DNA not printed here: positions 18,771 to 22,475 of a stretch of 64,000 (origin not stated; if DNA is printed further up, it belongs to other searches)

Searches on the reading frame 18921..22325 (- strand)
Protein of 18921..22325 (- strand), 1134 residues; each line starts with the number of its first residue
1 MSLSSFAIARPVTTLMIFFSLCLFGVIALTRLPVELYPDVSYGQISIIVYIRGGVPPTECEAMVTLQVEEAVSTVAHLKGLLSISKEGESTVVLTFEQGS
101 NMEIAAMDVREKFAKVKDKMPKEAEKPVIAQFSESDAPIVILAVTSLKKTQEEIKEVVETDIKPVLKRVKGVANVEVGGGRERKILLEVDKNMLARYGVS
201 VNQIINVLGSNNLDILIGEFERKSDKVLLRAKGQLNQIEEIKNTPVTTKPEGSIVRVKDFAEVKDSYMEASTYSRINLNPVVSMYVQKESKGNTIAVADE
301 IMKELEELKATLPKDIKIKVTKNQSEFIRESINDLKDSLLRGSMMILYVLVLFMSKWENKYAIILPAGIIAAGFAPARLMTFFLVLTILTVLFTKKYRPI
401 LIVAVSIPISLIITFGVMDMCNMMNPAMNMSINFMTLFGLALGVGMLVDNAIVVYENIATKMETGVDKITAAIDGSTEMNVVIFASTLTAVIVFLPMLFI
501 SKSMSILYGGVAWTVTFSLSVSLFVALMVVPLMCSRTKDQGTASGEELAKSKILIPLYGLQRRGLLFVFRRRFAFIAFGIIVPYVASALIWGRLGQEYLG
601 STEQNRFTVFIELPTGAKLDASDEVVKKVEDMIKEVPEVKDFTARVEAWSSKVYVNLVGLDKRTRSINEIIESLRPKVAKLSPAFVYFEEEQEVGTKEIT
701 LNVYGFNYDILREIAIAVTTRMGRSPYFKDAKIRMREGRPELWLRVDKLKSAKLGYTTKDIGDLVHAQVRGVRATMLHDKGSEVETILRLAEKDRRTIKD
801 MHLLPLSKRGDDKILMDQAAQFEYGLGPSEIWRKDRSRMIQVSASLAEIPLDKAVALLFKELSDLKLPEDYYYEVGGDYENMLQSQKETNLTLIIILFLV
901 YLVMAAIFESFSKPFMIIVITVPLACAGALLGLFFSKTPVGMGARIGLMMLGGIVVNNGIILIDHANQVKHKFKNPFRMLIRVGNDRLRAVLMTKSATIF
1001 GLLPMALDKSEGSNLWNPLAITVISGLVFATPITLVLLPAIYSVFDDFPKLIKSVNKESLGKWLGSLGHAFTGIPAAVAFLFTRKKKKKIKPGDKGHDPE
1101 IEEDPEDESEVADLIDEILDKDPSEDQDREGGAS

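Call 9: search_protein_families(library=pfam, proteins=[window:18921-22325:-], max_evalue=0.001)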
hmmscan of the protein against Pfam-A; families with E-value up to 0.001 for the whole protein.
window:18921-22325:- (1134 aa): 1 family
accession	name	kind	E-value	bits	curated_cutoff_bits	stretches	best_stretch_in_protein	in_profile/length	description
PF00873.25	ACR_tran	-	5.4e-211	703.5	28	2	385-1045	342-1020/1021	AcrB/AcrD/AcrF family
